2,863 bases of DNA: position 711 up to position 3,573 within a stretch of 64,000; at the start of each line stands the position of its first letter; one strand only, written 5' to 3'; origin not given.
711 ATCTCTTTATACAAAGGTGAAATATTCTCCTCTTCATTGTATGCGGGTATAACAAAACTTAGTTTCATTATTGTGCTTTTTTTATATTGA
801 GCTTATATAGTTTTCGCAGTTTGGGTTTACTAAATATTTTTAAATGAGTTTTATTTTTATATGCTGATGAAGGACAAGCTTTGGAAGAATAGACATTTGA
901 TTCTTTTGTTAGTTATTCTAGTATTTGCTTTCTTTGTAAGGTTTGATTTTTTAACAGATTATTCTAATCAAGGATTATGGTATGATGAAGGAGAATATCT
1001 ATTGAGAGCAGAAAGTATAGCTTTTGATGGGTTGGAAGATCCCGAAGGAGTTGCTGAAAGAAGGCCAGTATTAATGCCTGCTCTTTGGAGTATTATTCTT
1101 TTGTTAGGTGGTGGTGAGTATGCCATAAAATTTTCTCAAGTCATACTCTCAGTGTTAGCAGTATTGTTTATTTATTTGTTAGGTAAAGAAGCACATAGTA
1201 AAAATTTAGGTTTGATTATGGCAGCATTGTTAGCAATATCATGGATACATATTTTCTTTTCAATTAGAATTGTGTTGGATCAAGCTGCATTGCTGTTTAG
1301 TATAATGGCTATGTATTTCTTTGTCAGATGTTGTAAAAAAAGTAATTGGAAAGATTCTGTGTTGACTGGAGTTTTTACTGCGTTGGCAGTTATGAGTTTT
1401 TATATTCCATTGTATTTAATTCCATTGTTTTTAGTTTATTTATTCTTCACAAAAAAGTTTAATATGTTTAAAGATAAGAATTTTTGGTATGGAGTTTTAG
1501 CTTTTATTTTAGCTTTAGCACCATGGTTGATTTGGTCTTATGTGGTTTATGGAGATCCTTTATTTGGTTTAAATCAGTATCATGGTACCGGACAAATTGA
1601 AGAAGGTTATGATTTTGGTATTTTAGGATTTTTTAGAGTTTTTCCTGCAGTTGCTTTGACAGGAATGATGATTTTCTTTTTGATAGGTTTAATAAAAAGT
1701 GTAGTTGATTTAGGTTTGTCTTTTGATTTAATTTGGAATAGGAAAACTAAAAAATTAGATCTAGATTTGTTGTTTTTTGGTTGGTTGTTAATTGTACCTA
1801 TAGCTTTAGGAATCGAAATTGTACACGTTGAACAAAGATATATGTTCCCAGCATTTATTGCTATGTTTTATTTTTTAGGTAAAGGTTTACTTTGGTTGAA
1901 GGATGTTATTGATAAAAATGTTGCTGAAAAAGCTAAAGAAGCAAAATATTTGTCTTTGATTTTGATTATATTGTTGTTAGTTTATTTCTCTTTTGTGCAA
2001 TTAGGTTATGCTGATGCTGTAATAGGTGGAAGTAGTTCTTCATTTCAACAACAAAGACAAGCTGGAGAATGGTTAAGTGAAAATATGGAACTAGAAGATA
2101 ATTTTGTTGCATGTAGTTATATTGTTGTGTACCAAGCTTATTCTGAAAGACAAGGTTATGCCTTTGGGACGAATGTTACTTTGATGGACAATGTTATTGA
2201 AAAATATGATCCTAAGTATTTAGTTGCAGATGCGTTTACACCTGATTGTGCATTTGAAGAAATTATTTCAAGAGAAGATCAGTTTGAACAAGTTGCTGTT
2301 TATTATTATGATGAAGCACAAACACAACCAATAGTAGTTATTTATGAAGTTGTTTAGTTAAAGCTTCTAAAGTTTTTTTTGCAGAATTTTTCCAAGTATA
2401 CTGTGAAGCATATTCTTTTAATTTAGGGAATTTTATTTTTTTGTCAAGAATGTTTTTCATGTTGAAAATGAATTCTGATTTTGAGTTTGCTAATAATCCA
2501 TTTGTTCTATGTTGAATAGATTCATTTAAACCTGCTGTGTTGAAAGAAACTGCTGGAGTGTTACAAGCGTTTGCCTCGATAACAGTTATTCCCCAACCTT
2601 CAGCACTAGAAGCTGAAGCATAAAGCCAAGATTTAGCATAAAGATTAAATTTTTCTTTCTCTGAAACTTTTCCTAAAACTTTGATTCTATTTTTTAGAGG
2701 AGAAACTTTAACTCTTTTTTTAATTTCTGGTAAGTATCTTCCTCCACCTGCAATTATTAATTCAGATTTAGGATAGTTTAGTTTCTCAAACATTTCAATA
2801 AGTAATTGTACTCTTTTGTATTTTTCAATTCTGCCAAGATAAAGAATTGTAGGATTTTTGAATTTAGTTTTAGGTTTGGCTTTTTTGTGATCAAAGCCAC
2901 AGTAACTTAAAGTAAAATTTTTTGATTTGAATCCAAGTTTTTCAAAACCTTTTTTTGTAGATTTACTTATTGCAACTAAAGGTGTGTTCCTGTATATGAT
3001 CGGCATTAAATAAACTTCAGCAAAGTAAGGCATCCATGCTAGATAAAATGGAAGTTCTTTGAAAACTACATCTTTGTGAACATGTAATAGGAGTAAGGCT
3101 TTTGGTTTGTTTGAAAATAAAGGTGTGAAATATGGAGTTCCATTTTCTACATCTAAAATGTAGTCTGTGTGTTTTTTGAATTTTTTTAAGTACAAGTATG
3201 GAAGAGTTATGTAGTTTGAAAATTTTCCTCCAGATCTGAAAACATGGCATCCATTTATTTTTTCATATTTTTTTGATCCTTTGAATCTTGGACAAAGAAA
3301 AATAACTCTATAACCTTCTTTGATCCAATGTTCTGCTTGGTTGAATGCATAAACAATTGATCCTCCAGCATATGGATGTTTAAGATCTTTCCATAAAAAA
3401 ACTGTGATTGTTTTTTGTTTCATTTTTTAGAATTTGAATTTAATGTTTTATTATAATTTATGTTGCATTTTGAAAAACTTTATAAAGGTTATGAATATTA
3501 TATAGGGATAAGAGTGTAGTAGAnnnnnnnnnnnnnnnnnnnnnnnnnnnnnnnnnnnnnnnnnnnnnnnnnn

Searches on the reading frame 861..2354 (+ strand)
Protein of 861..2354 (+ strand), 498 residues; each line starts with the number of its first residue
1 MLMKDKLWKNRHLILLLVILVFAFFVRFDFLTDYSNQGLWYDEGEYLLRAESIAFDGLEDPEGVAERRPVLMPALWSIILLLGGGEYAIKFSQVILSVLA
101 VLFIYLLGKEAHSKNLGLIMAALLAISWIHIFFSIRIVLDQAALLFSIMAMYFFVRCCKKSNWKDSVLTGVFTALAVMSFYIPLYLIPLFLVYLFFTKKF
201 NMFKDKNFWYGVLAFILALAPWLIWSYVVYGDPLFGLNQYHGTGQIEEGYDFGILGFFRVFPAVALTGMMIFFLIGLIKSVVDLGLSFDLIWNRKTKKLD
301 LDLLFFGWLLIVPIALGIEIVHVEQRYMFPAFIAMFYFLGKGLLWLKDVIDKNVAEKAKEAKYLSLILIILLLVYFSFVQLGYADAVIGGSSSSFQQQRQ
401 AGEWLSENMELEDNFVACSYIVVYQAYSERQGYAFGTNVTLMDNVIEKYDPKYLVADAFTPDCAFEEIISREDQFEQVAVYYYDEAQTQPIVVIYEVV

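Call 14: search_protein_families(library=pfam, proteins=[window:861-2354:+], max_evalue=0.001)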
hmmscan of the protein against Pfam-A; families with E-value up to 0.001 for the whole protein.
window:861-2354:+ (498 aa): 2 families
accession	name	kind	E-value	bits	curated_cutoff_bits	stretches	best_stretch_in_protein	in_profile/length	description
PF13231.12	PMT_2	-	4e-19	69.8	26.1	1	69-225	3-160/160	Dolichyl-phosphate-mannose-protein mannosyltransferase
PF02366.24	PMT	-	9.3e-08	32.4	22.7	1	86-227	82-235/245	Dolichyl-phosphate-mannose-protein mannosyltransferase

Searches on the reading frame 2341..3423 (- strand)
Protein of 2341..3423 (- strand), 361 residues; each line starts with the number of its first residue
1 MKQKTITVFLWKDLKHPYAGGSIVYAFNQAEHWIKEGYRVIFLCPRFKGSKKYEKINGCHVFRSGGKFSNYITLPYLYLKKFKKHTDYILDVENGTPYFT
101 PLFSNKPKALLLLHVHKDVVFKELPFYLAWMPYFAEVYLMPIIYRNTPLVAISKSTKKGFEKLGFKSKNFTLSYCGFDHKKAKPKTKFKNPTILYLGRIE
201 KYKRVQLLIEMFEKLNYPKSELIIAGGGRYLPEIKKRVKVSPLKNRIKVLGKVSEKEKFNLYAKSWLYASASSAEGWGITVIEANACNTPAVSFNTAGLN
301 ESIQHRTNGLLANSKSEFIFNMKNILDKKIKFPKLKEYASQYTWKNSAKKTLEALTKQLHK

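Call 14: search_protein_families(library=pfam, proteins=[window:2341-3423:-], max_evalue=0.001)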
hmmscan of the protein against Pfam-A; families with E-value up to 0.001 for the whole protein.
window:2341-3423:- (361 aa): 4 families
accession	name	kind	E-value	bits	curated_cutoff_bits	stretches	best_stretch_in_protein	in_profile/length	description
PF00534.26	Glycos_transf_1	-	2.8e-30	105.5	26.4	1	181-339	6-169/172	Glycosyl transferases group 1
PF13692.12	Glyco_trans_1_4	-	1.9e-24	87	27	1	191-326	2-140/142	Glycosyl transferases group 1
PF13439.12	Glyco_transf_4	-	7e-06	26.6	28.5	1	20-180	2-169/170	Glycosyltransferase Family 4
PF20706.3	GT4-conflict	-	1.8e-05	24.4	26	1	175-324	179-338/385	Family 4 Glycosyltransferase in conflict systems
